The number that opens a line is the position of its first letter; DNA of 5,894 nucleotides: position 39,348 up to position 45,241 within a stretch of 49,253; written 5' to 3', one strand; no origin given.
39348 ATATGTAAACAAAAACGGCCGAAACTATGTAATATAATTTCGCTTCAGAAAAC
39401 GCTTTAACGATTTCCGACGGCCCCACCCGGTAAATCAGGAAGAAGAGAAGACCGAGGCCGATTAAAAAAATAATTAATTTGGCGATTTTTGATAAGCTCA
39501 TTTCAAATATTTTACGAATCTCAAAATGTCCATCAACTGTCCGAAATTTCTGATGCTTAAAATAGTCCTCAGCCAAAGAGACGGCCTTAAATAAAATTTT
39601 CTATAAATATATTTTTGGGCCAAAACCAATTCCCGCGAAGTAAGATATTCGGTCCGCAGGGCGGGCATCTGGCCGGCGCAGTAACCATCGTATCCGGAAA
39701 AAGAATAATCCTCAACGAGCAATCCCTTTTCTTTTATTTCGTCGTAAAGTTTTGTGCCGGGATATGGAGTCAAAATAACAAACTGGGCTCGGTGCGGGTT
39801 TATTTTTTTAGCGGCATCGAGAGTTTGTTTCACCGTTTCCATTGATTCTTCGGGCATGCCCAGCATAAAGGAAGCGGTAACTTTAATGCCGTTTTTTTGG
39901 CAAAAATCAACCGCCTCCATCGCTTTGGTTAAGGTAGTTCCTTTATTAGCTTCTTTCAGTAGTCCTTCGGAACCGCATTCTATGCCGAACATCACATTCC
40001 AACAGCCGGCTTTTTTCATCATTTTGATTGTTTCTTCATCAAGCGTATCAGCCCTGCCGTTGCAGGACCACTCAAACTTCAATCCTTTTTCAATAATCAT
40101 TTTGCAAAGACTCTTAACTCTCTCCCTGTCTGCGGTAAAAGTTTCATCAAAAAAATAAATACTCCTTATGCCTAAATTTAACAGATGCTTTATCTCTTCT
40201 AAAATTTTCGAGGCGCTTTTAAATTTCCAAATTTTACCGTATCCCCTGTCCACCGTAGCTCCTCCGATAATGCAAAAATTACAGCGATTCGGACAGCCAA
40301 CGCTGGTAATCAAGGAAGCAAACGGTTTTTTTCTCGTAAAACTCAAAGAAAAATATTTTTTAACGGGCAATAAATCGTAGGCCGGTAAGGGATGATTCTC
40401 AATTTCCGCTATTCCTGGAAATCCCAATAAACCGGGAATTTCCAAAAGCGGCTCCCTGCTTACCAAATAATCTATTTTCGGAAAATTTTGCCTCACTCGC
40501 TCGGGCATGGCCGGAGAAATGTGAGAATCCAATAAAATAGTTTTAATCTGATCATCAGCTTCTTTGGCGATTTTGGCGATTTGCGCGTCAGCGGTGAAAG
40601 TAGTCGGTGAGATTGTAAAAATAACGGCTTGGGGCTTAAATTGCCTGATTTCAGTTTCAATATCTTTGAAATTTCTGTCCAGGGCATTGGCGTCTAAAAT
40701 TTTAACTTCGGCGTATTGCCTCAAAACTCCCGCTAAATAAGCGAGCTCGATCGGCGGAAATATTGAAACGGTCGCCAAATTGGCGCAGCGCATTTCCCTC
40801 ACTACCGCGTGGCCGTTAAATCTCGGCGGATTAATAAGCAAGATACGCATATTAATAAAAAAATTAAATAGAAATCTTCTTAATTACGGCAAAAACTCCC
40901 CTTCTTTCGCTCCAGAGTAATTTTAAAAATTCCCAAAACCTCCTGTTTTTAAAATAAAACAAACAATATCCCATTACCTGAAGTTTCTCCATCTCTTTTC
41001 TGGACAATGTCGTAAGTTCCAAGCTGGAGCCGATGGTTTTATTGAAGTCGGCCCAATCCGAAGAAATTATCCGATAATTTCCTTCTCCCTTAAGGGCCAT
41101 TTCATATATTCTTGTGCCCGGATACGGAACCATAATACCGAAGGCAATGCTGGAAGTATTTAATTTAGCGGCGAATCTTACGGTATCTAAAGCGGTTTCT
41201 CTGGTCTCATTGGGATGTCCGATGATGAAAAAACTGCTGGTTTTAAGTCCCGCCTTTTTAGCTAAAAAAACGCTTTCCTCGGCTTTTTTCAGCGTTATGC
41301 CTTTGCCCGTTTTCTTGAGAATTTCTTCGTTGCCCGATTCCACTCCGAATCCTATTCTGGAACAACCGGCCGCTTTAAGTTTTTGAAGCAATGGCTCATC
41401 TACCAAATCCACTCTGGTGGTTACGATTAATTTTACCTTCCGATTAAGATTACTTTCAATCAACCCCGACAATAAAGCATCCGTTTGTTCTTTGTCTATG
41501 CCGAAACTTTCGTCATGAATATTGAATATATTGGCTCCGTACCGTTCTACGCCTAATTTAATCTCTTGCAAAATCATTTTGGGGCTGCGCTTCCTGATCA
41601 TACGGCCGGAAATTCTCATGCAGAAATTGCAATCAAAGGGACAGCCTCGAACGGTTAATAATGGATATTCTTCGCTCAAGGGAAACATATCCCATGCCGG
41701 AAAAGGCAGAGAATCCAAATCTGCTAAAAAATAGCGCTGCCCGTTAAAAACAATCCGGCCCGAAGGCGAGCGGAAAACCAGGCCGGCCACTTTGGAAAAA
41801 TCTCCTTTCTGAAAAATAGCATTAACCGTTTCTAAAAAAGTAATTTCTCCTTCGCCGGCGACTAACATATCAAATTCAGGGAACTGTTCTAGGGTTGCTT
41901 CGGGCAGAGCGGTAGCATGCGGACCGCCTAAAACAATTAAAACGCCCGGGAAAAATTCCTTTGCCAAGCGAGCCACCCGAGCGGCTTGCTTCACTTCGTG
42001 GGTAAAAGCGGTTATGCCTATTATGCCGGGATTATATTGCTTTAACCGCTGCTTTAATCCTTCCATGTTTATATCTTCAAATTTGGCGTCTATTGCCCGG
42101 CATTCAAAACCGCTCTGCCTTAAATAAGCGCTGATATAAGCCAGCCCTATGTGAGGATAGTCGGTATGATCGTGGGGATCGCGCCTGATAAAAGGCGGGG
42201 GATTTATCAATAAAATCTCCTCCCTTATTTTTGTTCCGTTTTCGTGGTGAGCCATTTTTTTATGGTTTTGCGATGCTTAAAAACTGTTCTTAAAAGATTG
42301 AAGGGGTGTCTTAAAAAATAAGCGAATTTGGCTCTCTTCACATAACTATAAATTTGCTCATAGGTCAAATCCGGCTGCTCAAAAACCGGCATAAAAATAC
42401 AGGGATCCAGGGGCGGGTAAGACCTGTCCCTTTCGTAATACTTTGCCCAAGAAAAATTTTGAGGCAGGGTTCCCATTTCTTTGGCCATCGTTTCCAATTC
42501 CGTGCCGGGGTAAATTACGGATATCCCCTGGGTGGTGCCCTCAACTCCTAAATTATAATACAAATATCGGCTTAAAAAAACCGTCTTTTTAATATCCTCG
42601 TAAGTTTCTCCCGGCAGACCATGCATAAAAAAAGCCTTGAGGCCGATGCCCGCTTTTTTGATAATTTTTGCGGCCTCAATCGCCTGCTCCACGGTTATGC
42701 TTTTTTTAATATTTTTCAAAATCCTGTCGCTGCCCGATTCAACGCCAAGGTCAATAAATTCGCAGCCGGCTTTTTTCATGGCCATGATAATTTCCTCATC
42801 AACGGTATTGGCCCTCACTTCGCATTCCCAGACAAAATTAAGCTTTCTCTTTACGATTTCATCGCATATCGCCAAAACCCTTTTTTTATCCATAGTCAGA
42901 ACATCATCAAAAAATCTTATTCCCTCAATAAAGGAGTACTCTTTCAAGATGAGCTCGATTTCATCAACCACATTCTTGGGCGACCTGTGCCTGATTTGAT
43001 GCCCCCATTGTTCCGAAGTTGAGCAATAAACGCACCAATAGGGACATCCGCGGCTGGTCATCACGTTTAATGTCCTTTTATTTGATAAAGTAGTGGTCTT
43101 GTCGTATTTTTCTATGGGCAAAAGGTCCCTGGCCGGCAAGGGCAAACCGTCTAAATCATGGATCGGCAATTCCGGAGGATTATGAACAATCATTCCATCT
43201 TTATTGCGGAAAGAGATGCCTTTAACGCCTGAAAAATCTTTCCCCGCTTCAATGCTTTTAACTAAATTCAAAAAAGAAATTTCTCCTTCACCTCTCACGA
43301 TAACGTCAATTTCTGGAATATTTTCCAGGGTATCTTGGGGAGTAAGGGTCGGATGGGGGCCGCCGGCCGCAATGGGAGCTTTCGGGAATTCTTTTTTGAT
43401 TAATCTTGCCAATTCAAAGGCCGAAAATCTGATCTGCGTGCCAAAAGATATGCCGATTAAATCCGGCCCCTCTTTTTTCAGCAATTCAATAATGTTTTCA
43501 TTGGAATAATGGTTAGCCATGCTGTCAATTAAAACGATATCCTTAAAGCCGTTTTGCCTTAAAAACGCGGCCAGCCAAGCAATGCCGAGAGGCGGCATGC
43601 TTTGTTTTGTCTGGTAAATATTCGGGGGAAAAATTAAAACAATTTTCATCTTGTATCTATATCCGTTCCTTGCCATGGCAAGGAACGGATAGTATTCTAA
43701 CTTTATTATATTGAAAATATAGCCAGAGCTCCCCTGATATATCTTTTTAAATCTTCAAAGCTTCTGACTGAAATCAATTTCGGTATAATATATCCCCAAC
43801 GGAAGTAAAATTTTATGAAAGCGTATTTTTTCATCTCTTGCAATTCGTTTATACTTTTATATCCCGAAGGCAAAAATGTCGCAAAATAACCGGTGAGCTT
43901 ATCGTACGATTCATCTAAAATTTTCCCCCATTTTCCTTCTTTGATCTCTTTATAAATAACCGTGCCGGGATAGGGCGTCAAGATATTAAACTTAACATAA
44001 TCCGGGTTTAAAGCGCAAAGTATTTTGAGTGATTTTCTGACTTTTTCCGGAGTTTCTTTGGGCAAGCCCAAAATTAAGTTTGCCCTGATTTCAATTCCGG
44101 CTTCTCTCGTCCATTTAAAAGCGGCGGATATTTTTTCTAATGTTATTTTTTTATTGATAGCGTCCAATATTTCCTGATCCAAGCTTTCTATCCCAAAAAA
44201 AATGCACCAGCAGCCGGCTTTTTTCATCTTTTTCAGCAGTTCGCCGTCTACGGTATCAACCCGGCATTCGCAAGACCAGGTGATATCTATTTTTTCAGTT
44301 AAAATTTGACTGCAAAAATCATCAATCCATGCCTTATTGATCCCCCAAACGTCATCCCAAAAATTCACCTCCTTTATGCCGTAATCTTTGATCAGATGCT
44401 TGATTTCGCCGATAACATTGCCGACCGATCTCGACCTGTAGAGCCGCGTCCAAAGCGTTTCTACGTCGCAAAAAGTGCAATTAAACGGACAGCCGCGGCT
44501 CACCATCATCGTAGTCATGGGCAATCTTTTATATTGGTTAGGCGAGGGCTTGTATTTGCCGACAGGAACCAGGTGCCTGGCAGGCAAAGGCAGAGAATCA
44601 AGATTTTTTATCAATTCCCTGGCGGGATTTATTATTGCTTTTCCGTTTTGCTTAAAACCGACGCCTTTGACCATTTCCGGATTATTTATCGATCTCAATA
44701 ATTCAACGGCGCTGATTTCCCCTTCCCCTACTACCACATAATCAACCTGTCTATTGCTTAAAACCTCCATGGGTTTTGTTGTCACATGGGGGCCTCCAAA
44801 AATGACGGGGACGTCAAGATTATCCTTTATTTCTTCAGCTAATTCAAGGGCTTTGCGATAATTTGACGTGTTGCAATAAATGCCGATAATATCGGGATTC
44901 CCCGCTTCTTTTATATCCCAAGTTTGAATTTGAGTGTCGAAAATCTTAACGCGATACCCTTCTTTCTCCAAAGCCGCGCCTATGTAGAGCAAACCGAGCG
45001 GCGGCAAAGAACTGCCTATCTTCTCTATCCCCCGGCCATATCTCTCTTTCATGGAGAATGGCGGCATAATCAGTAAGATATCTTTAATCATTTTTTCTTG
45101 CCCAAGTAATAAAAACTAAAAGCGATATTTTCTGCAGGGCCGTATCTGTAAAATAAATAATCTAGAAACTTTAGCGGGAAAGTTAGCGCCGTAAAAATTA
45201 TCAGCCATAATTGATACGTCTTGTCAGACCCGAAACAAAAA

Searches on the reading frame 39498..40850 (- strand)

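Call 73: search_protein_families(library=pfam, proteins=[window:39498-40850:-], max_evalue=0.00001)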
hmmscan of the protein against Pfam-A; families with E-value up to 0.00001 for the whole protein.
window:39498-40850:- (450 aa): 2 families
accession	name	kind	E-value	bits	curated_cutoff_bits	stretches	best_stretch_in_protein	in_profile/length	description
PF04055.27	Radical_SAM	-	1e-27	97.7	29.5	1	181-346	2-165/166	Radical SAM superfamily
PF02310.24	B12-binding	-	1.5e-11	44.6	32.1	1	28-130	9-109/121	B12 binding domain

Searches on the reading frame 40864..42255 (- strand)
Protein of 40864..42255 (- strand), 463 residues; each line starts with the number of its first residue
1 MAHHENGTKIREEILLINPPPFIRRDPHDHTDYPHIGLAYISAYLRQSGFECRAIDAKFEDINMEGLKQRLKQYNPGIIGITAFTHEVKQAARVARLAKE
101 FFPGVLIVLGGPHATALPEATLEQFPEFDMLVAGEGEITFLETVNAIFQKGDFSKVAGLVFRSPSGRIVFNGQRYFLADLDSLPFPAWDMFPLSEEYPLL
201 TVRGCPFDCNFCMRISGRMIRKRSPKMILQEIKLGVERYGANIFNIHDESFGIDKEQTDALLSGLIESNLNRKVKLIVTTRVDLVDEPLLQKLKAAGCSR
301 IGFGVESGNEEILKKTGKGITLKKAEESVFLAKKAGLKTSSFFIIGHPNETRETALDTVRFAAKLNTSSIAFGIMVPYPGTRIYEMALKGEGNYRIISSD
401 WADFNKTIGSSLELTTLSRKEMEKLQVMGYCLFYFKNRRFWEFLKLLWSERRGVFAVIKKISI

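Call 73: search_protein_families(library=pfam, proteins=[window:40864-42255:-], max_evalue=0.00001)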
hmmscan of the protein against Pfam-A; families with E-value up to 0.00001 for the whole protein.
window:40864-42255:- (463 aa): 2 families
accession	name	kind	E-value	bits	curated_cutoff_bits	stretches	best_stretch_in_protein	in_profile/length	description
PF04055.27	Radical_SAM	-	1.7e-27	97.1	29.5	1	201-362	3-166/166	Radical SAM superfamily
PF02310.24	B12-binding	-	4.4e-24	85.1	32.1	1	31-142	10-119/121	B12 binding domain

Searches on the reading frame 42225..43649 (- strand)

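Call 8: search_protein_families(library=pfam, proteins=[window:42225-43649:-], max_evalue=0.01)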
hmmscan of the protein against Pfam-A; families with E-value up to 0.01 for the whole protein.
window:42225-43649:- (474 aa): 2 families
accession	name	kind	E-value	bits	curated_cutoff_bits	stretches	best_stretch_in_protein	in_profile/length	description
PF04055.27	Radical_SAM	-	5e-27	95.5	29.5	1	198-357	3-163/166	Radical SAM superfamily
PF02310.24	B12-binding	-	9.2e-26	90.5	32.1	1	15-129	9-120/121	B12 binding domain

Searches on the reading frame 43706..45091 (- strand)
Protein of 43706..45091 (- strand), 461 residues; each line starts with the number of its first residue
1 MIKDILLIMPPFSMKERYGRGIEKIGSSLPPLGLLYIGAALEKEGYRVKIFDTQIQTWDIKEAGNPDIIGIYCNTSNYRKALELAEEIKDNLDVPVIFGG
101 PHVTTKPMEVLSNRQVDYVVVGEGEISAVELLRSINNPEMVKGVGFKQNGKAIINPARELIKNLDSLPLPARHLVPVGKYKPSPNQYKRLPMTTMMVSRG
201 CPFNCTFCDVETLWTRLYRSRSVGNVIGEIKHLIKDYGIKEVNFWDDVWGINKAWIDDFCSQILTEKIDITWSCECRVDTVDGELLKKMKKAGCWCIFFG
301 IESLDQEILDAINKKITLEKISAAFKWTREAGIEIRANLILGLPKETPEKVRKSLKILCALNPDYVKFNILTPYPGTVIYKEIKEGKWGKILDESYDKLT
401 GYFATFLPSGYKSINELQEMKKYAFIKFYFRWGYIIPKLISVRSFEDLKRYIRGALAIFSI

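Call 8: search_protein_families(library=pfam, proteins=[window:43706-45091:-], max_evalue=0.01)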
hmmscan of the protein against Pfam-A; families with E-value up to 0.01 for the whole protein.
window:43706-45091:- (461 aa): 2 families
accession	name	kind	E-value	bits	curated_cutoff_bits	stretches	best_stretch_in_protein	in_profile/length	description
PF04055.27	Radical_SAM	-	1.8e-24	87.2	29.5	1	197-356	3-164/166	Radical SAM superfamily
PF02310.24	B12-binding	-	3.9e-23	82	32.1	1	23-131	6-120/121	B12 binding domain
